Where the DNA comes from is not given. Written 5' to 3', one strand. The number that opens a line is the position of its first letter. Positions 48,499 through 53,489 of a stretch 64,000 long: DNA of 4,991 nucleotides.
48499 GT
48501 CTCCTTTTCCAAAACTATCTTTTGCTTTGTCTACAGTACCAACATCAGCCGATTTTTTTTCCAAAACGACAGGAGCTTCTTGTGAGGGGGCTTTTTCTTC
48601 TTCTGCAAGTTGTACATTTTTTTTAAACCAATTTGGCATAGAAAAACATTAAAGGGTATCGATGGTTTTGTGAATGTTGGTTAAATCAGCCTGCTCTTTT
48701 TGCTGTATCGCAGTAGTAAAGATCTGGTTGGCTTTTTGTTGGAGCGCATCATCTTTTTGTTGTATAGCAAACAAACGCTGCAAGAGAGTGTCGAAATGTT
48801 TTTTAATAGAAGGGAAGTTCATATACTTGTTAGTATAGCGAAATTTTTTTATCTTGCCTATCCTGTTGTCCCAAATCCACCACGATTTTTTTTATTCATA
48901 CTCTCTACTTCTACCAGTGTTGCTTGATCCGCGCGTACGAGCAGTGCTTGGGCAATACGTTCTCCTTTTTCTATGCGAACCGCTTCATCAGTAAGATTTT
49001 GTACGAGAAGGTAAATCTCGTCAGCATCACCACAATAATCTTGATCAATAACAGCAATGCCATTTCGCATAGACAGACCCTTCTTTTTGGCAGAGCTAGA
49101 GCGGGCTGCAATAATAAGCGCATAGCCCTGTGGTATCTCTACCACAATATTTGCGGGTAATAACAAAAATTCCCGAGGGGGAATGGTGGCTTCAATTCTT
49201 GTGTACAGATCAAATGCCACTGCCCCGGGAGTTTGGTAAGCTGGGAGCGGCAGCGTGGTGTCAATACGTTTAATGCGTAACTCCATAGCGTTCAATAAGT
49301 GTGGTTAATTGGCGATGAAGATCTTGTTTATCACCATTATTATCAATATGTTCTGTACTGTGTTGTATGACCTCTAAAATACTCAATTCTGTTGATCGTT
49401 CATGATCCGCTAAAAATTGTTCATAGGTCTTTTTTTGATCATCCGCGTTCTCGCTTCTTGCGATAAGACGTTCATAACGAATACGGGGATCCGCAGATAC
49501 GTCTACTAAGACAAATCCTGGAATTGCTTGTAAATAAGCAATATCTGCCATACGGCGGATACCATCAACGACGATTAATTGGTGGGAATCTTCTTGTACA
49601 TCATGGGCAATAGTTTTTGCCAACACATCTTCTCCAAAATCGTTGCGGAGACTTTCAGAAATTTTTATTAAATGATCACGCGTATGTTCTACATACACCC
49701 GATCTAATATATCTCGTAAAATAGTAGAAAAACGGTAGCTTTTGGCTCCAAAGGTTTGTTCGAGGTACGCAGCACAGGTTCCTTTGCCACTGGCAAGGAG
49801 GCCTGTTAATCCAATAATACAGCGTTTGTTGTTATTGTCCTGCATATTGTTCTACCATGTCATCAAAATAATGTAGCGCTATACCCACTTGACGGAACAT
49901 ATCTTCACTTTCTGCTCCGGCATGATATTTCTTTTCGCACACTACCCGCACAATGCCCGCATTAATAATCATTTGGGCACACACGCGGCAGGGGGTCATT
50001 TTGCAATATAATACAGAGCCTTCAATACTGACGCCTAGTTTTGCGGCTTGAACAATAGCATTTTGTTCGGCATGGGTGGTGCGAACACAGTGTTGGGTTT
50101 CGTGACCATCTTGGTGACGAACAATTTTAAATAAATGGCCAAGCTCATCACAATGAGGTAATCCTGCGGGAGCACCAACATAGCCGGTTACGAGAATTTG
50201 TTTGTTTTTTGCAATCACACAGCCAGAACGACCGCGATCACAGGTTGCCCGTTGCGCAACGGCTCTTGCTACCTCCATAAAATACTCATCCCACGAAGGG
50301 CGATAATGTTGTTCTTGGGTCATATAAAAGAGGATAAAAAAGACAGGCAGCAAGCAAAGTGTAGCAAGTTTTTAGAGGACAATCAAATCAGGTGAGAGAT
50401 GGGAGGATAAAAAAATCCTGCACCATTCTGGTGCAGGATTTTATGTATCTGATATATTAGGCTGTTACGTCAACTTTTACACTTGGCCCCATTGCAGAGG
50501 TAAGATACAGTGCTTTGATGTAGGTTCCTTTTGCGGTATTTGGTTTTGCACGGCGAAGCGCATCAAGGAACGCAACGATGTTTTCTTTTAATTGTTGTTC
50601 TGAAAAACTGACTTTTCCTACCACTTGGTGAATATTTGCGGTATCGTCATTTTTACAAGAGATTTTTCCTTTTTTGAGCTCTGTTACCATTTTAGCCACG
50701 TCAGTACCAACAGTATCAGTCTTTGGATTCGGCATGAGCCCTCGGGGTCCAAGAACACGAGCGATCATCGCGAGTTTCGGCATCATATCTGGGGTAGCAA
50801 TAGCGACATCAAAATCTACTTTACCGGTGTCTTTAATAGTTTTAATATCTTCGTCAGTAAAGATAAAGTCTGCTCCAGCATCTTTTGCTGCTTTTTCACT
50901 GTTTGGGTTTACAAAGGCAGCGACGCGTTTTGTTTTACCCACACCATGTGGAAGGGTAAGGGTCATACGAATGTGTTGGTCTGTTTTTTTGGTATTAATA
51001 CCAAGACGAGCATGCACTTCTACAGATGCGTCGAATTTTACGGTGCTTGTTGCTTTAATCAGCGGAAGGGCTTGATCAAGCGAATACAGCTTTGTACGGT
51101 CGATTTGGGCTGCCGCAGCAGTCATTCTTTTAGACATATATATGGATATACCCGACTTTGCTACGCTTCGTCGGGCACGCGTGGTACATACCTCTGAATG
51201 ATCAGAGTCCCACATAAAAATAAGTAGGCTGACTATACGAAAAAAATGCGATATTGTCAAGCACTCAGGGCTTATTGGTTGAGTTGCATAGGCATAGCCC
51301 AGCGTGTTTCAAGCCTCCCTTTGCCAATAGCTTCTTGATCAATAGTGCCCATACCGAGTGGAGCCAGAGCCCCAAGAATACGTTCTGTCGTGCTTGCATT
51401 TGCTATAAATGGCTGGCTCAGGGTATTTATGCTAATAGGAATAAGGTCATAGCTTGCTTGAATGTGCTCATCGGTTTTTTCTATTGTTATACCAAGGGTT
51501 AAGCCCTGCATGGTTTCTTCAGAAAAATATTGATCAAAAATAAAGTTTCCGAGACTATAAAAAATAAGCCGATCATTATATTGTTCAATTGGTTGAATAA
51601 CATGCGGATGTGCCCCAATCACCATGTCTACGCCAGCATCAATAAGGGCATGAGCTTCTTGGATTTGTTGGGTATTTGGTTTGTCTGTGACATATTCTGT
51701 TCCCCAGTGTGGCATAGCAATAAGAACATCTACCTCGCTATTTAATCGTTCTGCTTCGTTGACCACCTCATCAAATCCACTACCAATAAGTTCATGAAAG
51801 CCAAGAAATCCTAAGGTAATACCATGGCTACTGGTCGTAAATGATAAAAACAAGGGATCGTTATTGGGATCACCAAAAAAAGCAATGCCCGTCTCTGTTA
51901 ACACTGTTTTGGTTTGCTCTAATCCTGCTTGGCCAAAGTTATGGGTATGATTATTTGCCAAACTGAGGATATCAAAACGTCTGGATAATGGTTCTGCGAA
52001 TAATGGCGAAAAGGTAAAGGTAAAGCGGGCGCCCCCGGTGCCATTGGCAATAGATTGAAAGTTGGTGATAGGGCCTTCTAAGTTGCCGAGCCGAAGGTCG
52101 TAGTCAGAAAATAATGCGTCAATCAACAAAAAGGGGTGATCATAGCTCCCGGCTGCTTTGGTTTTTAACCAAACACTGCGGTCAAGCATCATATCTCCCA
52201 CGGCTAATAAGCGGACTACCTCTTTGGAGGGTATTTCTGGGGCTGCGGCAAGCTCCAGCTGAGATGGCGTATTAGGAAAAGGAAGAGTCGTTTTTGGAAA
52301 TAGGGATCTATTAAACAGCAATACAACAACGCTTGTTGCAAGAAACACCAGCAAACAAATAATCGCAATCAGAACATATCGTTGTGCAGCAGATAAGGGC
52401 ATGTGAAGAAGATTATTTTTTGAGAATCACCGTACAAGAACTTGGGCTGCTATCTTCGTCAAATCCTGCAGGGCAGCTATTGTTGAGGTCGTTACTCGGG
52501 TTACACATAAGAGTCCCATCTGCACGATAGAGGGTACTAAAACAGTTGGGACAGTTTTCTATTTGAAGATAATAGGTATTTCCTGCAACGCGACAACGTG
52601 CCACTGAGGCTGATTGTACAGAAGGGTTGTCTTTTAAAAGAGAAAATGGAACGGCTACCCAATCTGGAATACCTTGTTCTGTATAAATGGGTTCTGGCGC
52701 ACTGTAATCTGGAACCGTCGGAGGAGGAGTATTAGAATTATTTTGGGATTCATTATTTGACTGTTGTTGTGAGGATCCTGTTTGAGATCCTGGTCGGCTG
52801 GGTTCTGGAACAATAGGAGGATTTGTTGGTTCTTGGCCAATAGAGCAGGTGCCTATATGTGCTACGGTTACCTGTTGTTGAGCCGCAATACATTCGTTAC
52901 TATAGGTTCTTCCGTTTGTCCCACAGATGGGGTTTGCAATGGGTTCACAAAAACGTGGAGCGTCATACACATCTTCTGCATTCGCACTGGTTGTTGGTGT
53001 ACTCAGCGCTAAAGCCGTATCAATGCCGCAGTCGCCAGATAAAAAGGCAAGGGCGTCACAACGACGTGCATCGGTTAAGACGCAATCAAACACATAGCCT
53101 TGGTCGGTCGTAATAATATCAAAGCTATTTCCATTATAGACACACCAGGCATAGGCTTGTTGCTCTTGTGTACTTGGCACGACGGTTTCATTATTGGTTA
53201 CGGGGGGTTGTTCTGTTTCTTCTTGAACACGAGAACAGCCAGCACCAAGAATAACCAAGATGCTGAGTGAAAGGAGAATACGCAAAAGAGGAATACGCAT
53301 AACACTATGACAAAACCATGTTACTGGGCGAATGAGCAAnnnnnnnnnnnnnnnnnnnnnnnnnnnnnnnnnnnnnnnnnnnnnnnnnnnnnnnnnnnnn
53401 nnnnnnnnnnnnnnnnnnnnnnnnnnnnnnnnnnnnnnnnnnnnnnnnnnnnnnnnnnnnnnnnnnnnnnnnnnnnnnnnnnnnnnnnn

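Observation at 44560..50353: Contiguous thymidylate-pathway gene block (dCMP deaminase, P-loop kinase, dut, 710-aa acidic protein, thyA, folA, tmk) with unexplained large gene in the middle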

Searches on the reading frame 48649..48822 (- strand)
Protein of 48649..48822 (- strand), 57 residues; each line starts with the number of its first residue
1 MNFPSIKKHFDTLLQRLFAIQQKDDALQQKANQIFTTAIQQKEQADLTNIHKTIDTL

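Call 3: search_protein_families(library=pfam, proteins=[window:48649-48822:-], max_evalue=0.01)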
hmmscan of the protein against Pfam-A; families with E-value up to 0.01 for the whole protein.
window:48649-48822:- (57 aa): 0 families

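Call 4: search_protein_families(library=ncbifam, proteins=[window:48649-48822:-], max_evalue=0.01)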
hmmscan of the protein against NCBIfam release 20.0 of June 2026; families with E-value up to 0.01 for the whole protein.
window:48649-48822:- (57 aa): 0 families

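Call 12: list_cluster_members(proteins=[P0001, window:48649-48822:-, window:45617-46495:-, window:49270-49845:-])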
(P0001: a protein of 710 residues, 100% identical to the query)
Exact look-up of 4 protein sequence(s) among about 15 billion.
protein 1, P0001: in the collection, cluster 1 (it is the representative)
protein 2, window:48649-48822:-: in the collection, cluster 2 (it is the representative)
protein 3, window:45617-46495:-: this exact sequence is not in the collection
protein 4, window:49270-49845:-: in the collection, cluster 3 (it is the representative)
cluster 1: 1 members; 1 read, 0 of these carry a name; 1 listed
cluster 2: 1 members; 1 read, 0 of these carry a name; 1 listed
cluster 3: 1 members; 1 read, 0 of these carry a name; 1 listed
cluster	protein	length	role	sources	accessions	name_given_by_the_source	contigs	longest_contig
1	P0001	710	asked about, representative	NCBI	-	-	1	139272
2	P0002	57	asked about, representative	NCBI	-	-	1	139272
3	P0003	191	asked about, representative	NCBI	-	-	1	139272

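Call 59: search_protein_families(library=phrogs, proteins=[window:48649-48822:-], max_evalue=0.01)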
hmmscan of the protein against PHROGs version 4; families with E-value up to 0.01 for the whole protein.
window:48649-48822:- (57 aa): 0 families

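Call 60: search_protein_families(library=padloc, proteins=[window:48649-48822:-], max_evalue=0.01)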
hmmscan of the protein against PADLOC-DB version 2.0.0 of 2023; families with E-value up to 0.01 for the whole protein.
window:48649-48822:- (57 aa): 1 family
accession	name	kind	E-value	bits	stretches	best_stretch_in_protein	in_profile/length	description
PDLC04870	PDC-S05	-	0.0027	15.1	1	7-49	138-180/214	-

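Call 61: search_protein_families(library=pfam, alignment_id=A2, max_evalue=5)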
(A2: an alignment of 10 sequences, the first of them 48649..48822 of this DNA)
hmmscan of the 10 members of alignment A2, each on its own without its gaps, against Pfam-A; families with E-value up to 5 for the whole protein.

A. member 1, window:48649-48822:- (57 aa): 2 families
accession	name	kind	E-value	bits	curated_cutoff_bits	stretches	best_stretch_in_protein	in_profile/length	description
PF13310.11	Virulence_RhuM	-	0.021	14.6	33.7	1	7-49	74-116/252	Virulence protein RhuM family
PF10928.13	DUF2810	-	0.1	13.2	25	1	34-55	6-27/53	Protein of unknown function (DUF2810)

B. families by the number of members that match (of 10 scanned): 23 families
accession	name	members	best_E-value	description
PF15753.10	BLOC1S3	1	0.0098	Biogenesis of lysosome-related organelles complex 1 subunit 3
PF14806.11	Coatomer_b_Cpla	1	0.014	Coatomer beta subunit appendage platform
PF11932.13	DUF3450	1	0.015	Protein of unknown function (DUF3450)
PF09429.15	Wbp11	1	0.016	WW domain binding protein 11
PF13310.11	Virulence_RhuM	1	0.021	Virulence protein RhuM family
PF01813.22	ATP-synt_D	1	0.026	ATP synthase subunit D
PF12407.13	Abdominal-A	1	0.026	Homeobox protein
PF09903.14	DUF2130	1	0.026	Uncharacterized protein conserved in bacteria (DUF2130)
PF07956.16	DUF1690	1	0.032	Protein of Unknown function (DUF1690)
PF20921.3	DUF1846_C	1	0.034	Domain of unknown function DUF1846, C-terminal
PF10752.14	DUF2533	1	0.036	Protein of unknown function (DUF2533)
PF12845.12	TBD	1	0.054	TBD domain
PF17242.7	DUF5315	1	0.087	Disordered region of unknown function (DUF5315)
PF09001.16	DUF1890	1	0.088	Domain of unknown function (DUF1890)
PF06156.18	YabA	1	0.095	Initiation control protein YabA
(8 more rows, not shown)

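Call 62: search_solved_structures(query=A2, max_evalue=5)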
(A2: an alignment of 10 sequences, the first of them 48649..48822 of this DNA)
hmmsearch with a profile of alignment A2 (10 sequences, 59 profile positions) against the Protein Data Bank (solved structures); distinct sequences matched with E-value up to 5: 32.
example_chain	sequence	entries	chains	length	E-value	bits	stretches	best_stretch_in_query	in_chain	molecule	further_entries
1mft_A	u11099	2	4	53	0.076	16.3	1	20-56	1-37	Four-helix bundle model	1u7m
2lq4_p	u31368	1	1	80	0.21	14.9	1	6-32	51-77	Lysophosphatidic acid receptor 1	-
6e9y_A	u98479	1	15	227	0.22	14.8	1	21-44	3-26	DHF38 filament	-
8i23_E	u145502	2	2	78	0.25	14.6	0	6-55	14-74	DNA-directed RNA polymerase subunit omega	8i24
8kc0_A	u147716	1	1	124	0.26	14.5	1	21-45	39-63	De novo design protein -NB8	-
5iqr_w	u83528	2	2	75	0.28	14.4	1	38-58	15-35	30S ribosomal protein S18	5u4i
7vru_A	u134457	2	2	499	0.33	14.2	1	14-43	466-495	Site-specific DNA-methyltransferase (adenine-specific)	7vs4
4d10_D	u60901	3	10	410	0.37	14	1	27-54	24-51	COP9 SIGNALOSOME COMPLEX SUBUNIT 4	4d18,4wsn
4d0p_A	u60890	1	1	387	0.39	14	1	27-54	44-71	COP9 SIGNALOSOME COMPLEX SUBUNIT 4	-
23wi_r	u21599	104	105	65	0.39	14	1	39-58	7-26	Small ribosomal subunit protein bS18 | 30S ribosomal protein S18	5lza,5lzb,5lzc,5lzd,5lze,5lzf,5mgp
6r7i_D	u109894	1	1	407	0.4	13.9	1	28-54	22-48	COP9 signalosome complex subunit 4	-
7nbu_R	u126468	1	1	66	0.41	13.9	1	39-58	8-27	30S ribosomal protein S18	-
6c4i_r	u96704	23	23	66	0.41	13.9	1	39-58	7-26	30S ribosomal protein S18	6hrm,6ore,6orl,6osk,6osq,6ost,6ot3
4l6e_A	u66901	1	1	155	0.41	13.9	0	8-24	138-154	E3 SUMO-protein ligase RanBP2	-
6r6h_D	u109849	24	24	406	0.41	13.9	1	28-54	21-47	COP9 signalosome complex subunit 4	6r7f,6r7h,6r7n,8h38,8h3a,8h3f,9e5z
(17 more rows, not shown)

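Call 88: find_related_loci(query=A4, collection=metagenome_contigs, flank=6000)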
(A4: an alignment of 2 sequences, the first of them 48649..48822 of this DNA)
Query A4 (57 aa) in metagenome_contigs; peptide patterns used: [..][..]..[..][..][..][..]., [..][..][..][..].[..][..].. (x = any residue, [..] = any of these).
477 stretches matched a pattern; 1 encode a relative of the query (tblastn E <= 1e-3); 1 distinct loci.
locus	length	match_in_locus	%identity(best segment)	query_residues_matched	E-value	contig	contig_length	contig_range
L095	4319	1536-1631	51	15-51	6e-7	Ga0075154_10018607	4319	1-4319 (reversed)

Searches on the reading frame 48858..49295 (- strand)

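Call 3: search_protein_families(library=pfam, proteins=[window:48858-49295:-], max_evalue=0.01)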
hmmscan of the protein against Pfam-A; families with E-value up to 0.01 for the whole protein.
window:48858-49295:- (145 aa): 2 families
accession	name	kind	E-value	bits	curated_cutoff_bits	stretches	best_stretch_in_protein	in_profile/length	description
PF00692.24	dUTPase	-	7.2e-23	81.2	22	1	16-144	4-128/129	dUTPase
PF22769.1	DCD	-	7e-08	33.1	27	1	35-118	70-149/153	dCTP deaminase-like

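Call 4: search_protein_families(library=ncbifam, proteins=[window:48858-49295:-], max_evalue=0.01)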
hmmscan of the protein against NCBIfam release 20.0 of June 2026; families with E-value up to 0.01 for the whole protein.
window:48858-49295:- (145 aa): 5 families
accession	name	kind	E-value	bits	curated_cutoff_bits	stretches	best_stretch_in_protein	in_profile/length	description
NF001862.0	PRK00601.1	equivalog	9.8e-32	109.7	103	1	4-145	6-148/150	dUTP diphosphatase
TIGR00576.1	dut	superfamily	7e-31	106.9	102.55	1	6-145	2-142/143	dUTP diphosphatase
NF010561.0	PRK13956.1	equivalog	4.6e-19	68.7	223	1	9-145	11-146/147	dUTP diphosphatase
TIGR02274.1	dCTP_deam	equivalog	1.7e-07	31.1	92.8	1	35-124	71-156/180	dCTP deaminase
NF002598.0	PRK02253.1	equivalog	4.3e-05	23.1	130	1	51-125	85-153/167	deoxyuridine 5'-triphosphate nucleotidohydrolase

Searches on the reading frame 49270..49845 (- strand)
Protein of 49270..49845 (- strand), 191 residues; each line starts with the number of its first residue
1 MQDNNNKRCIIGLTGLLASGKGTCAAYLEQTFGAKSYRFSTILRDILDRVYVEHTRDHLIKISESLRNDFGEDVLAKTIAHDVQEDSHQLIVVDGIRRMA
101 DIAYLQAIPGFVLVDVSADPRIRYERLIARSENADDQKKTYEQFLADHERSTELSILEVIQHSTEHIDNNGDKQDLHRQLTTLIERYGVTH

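Call 3: search_protein_families(library=pfam, proteins=[window:49270-49845:-], max_evalue=0.01)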
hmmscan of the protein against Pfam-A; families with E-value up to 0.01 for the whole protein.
window:49270-49845:- (191 aa): 6 families
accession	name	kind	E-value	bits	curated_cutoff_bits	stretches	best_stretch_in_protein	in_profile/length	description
PF13207.12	AAA_17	-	8.1e-09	36.3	27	1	15-137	2-130/136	AAA domain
PF13238.12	AAA_18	-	8.5e-09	36.4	29.4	1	11-138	1-119/128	AAA domain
PF01121.26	CoaE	-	1.2e-05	25.6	27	1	10-77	2-59/180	Dephospho-CoA kinase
PF04275.20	P-mevalo_kinase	-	2.3e-05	24.7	33.8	1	48-107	52-110/114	Phosphomevalonate kinase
PF21448.3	DNMK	-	0.0025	17.9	27.1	0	10-58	2-50/232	Deoxynucleotide monophosphate kinase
PF13671.12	AAA_33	-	0.0083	16.9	27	0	13-145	4-133/143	AAA domain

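Call 4: search_protein_families(library=ncbifam, proteins=[window:49270-49845:-], max_evalue=0.01)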
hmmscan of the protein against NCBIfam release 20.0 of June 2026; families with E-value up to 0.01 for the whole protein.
window:49270-49845:- (191 aa): 6 families
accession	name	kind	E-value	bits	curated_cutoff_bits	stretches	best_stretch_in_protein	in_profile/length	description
NF006226.0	PRK08356.1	equivalog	1.3e-19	70.7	189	1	7-186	4-192/195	hypothetical protein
NF041025.1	antiphage_deaminase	equivalog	1.6e-07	30.5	400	1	10-185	3-207/437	anti-phage dCTP deaminase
TIGR00152.1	TIGR00152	equivalog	3.7e-06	26.9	65.55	1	10-78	1-60/188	dephospho-CoA kinase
NF006743.0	PRK09270.1-2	equivalog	0.0013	17.8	227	0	4-33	24-53/217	nucleoside/nucleotide kinase family protein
NF004018.0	PRK05480.1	equivalog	0.0022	17.5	180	0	5-44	3-40/210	uridine kinase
TIGR00455.1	apsK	equivalog_domain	0.0026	17.5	138.7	1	3-41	13-51/184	adenylyl-sulfate kinase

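Call 59: search_protein_families(library=phrogs, proteins=[window:49270-49845:-], max_evalue=0.01)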
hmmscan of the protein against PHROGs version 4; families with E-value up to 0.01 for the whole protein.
window:49270-49845:- (191 aa): 2 families
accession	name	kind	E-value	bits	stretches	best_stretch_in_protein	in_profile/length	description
phrog_139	-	other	1.6e-18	68.2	1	2-186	77-262/342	deoxynucleoside monophosphate kinase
phrog_10255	-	other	4.5e-08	34.1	1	10-138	3-145/230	kinase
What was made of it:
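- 49270..49845 (-): P-loop kinase, dNMP-kinase-like. It overlaps the deaminase stop by 14 nt. AAA_17/AAA_18 (call 3); NF006226 1.3e-19 (call 4); phrog_139 'deoxynucleoside monophosphate kinase' 1.6e-18 (call 59)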

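Call 60: search_protein_families(library=padloc, proteins=[window:49270-49845:-], max_evalue=0.01)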
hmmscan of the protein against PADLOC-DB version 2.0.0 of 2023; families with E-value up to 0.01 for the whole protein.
window:49270-49845:- (191 aa): 1 family
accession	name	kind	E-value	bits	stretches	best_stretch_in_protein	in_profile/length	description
PDLC02373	dCTPase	-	1.7e-14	51.7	1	4-184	150-330/630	-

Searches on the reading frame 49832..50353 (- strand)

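Call 3: search_protein_families(library=pfam, proteins=[window:49832-50353:-], max_evalue=0.01)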
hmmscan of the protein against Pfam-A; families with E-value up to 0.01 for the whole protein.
window:49832-50353:- (173 aa): 3 families
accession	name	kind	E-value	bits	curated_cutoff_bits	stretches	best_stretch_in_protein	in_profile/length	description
PF00383.29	dCMP_cyt_deam_1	-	5e-26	91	25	1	20-139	2-100/102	Cytidine and deoxycytidylate deaminase zinc-binding region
PF14437.12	MafB19-deam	-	7.7e-16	58.7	27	1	20-145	2-105/142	MafB19-like deaminase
PF14439.12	Bd3614-deam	-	0.0009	19.6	38.5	1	91-138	33-83/113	Bd3614-like deaminase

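Call 4: search_protein_families(library=ncbifam, proteins=[window:49832-50353:-], max_evalue=0.01)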
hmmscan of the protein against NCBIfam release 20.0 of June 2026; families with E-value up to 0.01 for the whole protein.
window:49832-50353:- (173 aa): 5 families
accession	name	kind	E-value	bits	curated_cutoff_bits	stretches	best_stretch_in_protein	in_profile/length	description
TIGR02571.1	ComEB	equivalog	7.2e-31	107.2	219.45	1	18-161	2-136/151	ComE operon protein 2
NF041025.1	antiphage_deaminase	equivalog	6e-19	68.2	400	1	79-138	324-384/437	anti-phage dCTP deaminase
TIGR00326.1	eubact_ribD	equivalog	1.1e-06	28.1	156.35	1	92-144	42-97/343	bifunctional diaminohydroxyphosphoribosylaminopyrimidine deaminase/5-amino-6-(5-phosphoribosylamino)uracil reductase RibD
NF008113.2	PRK10860.1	equivalog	0.00023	21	150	0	91-140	53-104/165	tRNA adenosine(34) deaminase TadA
NF008052.0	PRK10786.1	equivalog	0.0015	17.3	500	0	22-69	3-52/367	bifunctional diaminohydroxyphosphoribosylaminopyrimidine deaminase/5-amino-6-(5-phosphoribosylamino)uracil reductase RibD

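Call 59: search_protein_families(library=phrogs, proteins=[window:49832-50323:-], max_evalue=0.01)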
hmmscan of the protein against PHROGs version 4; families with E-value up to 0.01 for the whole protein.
window:49832-50323:- (163 aa): 8 families
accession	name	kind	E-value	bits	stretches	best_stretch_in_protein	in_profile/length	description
phrog_174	-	DNA, RNA and nucleotide metabolism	3.5e-43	149.6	1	3-155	108-249/384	dCMP deaminase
phrog_2369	-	DNA, RNA and nucleotide metabolism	1.5e-26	94.7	1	8-136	2-130/195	dCMP deaminase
phrog_9198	-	unknown function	3.1e-08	33.8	1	79-133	382-437/531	-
phrog_8118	-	unknown function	7.3e-08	32.5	1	71-135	466-531/577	-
phrog_18355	-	DNA, RNA and nucleotide metabolism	1.6e-06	29.1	1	83-132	3-50/52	deoxycytidinylate deaminase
phrog_20648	-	DNA, RNA and nucleotide metabolism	3.6e-06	27.4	1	16-134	11-122/311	dCMP deaminase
phrog_20806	-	DNA, RNA and nucleotide metabolism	3.8e-05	24.9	1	78-130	13-62/97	deoxycytidinylate deaminase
phrog_26888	-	unknown function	0.0075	16.7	1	66-153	69-157/279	-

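Call 60: search_protein_families(library=padloc, proteins=[window:49832-50323:-], max_evalue=0.01)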
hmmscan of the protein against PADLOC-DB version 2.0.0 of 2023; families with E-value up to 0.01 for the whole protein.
window:49832-50323:- (163 aa): 1 family
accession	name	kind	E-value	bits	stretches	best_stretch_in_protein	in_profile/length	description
PDLC02373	dCTPase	-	3.1e-21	73.9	2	80-128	436-484/630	-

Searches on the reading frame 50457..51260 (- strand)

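Call 3: search_protein_families(library=pfam, proteins=[window:50457-51260:-], max_evalue=0.01)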
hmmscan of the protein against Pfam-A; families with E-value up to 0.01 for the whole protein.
window:50457-51260:- (267 aa): 1 family
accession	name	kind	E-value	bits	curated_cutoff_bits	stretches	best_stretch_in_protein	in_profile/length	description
PF00687.26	Ribosomal_L1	-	2.4e-55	187.6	32.2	1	69-259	2-198/198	Ribosomal protein L1p/L10e family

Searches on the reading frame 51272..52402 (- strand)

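Call 22: search_protein_families(library=pfam, proteins=[window:51272-52402:-], max_evalue=0.001)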
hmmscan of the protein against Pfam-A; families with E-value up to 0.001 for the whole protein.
window:51272-52402:- (376 aa): 1 family
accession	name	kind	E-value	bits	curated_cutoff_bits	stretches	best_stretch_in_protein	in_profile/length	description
PF09587.15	PGA_cap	-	6.6e-52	177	27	1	65-291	2-255/255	Bacterial capsule synthesis protein PGA_cap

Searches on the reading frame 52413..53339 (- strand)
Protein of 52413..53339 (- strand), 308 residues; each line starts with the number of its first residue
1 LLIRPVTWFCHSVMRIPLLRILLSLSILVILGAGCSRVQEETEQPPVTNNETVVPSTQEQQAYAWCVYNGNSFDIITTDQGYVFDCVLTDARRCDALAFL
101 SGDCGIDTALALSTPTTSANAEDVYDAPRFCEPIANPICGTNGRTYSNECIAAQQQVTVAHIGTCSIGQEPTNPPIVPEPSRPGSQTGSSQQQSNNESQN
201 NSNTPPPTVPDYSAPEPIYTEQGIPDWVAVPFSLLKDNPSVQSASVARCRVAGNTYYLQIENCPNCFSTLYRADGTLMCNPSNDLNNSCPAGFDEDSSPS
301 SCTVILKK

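Call 22: search_protein_families(library=pfam, proteins=[window:52413-53339:-], max_evalue=0.001)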
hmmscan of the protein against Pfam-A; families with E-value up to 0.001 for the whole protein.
window:52413-53339:- (308 aa): 3 families
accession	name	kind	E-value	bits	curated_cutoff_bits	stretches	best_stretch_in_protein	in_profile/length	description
PF00050.26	Kazal_1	-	2e-08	34.5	21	1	128-165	7-49/49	Kazal-type serine protease inhibitor domain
PF07648.20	Kazal_2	-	2.4e-07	31.2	22.8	1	130-165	5-48/48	Kazal-type serine protease inhibitor domain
PF22311.1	DUF6970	-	5.5e-06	26.5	27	1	237-291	6-64/78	Domain of unknown function (DUF6970)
